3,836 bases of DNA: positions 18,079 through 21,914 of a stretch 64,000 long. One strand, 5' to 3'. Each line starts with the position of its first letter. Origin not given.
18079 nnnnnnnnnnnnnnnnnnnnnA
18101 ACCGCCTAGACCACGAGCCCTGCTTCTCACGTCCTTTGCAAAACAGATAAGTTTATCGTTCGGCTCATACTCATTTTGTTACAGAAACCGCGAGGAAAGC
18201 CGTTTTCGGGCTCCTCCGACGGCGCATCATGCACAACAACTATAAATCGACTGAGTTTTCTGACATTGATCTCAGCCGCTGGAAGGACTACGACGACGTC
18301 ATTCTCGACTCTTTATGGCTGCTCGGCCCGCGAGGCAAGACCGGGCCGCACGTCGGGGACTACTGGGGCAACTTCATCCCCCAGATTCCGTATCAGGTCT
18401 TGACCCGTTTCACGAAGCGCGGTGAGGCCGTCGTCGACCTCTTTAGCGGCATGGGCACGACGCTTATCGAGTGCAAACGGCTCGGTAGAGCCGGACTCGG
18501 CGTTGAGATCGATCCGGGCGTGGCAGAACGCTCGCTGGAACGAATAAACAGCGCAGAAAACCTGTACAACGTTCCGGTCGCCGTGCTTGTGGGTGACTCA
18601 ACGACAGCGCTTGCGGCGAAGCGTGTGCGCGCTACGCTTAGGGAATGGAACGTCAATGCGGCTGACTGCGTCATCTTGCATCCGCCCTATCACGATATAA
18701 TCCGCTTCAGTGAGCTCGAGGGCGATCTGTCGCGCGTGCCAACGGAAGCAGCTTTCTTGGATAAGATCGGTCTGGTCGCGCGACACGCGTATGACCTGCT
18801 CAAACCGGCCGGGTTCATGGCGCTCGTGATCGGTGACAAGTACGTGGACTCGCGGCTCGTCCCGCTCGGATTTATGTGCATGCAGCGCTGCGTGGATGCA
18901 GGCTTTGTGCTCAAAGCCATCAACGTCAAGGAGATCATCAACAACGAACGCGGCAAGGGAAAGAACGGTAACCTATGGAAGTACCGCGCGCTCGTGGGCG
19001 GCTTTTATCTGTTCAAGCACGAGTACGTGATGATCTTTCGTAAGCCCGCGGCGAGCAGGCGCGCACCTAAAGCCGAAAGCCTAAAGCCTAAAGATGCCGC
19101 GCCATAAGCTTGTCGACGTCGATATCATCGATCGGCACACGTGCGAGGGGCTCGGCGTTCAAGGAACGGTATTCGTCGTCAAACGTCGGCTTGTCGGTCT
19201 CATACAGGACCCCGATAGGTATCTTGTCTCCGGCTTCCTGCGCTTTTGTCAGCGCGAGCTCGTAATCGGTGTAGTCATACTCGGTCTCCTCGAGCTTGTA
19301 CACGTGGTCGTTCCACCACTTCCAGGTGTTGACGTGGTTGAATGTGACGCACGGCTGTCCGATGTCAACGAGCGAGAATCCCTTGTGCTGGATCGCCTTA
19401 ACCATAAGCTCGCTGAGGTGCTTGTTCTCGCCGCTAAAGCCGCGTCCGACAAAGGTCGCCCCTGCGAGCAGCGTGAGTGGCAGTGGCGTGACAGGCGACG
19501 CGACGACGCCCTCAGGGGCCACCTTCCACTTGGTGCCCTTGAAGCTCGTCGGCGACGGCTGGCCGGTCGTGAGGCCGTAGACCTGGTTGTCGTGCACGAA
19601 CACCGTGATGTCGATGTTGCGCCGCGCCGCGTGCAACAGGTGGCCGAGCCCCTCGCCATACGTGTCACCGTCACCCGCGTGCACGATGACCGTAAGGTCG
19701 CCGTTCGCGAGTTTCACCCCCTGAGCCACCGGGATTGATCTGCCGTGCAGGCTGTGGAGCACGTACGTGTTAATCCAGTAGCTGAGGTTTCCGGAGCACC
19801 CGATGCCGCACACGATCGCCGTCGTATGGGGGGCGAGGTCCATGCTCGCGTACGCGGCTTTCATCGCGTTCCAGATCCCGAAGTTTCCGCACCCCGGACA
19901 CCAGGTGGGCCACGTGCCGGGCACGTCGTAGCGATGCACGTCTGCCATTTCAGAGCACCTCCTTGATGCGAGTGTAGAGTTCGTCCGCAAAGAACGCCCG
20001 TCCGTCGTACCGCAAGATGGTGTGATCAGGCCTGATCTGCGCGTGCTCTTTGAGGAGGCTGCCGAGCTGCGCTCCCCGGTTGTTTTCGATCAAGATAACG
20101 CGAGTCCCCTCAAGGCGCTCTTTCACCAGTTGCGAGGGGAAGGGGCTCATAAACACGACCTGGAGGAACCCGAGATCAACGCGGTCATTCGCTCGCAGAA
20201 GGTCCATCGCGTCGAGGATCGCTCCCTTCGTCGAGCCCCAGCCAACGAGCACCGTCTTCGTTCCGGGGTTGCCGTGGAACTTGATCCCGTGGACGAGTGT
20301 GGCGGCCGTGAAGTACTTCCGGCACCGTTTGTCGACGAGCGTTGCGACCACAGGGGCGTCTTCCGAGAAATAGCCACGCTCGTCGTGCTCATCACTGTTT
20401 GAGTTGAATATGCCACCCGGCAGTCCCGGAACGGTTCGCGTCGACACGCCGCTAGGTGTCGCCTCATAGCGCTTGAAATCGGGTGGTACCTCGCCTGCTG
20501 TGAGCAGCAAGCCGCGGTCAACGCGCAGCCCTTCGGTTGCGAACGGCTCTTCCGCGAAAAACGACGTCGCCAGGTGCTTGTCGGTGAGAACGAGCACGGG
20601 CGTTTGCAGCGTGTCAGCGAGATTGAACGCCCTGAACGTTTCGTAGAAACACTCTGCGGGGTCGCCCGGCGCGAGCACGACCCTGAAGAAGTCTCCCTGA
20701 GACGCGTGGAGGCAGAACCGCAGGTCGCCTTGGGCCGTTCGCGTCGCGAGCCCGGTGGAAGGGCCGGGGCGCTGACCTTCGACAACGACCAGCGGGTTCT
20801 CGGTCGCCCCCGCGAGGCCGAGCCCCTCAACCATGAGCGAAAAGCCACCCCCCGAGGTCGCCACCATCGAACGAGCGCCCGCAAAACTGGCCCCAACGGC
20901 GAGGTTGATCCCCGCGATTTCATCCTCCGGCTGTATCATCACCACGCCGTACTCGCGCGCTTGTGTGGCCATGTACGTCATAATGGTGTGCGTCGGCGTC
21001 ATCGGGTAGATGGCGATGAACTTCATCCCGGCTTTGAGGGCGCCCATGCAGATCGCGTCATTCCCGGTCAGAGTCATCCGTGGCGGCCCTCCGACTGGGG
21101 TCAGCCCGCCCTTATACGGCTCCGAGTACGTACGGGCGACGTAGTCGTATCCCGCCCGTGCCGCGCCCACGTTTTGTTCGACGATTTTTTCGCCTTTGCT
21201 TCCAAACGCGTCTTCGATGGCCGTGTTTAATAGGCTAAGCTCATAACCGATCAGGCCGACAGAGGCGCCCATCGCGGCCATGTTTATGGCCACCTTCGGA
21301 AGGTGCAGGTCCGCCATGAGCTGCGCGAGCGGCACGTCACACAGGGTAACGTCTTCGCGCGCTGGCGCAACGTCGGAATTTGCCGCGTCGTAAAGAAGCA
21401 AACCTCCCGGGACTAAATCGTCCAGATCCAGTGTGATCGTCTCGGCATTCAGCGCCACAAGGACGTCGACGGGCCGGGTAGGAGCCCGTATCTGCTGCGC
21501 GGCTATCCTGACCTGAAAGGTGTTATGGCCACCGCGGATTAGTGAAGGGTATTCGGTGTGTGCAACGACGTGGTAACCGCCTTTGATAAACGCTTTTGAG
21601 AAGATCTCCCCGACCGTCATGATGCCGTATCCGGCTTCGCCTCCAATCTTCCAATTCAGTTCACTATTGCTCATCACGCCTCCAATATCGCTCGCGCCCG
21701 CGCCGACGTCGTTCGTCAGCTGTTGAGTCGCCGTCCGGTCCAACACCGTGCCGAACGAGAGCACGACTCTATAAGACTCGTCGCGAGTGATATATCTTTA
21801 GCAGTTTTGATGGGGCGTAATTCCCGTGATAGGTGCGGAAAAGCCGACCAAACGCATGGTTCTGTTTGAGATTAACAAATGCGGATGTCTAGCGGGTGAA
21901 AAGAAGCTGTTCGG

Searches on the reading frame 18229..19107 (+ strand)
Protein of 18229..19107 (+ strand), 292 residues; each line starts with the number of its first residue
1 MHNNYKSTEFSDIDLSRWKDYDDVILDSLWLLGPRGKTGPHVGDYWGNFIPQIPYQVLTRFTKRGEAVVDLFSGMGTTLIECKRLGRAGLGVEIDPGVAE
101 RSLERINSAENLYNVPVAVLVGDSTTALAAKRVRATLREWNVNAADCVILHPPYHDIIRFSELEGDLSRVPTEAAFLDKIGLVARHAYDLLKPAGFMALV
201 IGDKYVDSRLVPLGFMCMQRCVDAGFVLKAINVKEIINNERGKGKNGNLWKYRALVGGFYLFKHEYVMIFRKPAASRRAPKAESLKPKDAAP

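Call 52: search_protein_families(library=pfam, proteins=[window:18229-19107:+], max_evalue=0.00001)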
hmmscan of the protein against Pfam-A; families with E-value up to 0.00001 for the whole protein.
window:18229-19107:+ (292 aa): 1 family
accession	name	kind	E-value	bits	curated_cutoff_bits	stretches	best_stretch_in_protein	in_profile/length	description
PF01555.25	N6_N4_Mtase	-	2.9e-16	60.6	26.7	1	52-100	169-217/221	DNA methylase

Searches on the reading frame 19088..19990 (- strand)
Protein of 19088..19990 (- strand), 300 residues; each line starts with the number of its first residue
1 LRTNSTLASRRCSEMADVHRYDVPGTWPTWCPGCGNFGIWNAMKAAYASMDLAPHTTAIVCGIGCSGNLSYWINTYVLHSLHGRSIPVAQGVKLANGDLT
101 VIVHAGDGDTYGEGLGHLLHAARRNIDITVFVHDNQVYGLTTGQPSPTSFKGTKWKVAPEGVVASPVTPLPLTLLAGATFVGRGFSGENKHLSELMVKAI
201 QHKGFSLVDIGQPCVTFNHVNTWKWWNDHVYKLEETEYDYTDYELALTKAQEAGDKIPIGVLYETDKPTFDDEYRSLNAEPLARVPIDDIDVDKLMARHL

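Call 52: search_protein_families(library=pfam, proteins=[window:19088-19990:-], max_evalue=0.00001)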
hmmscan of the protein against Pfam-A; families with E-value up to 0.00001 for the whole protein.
window:19088-19990:- (300 aa): 2 families
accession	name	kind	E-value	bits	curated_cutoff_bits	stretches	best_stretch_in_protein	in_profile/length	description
PF02775.26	TPP_enzyme_C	-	2.4e-26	92.8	21.9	1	69-210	18-151/151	Thiamine pyrophosphate enzyme, C-terminal TPP binding domain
PF12367.13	PFO_beta_C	-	3.5e-24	85.1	24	1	214-277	1-64/66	Pyruvate ferredoxin oxidoreductase beta subunit C terminal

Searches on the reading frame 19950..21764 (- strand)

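Call 52: search_protein_families(library=pfam, proteins=[window:19950-21764:-], max_evalue=0.00001)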
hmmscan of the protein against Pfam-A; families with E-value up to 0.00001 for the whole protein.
window:19950-21764:- (604 aa): 3 families
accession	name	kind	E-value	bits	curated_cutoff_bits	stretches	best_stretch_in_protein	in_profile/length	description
PF01855.24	POR_N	-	8.9e-51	173.3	27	1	241-474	2-226/231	Pyruvate flavodoxin/ferredoxin oxidoreductase, thiamine diP-bdg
PF01558.24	POR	-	9.4e-36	124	27.4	1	44-207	1-173/173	Pyruvate ferredoxin/flavodoxin oxidoreductase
PF17147.9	PFOR_II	-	8e-07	29.8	27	1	504-581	3-81/102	Pyruvate:ferredoxin oxidoreductase core domain II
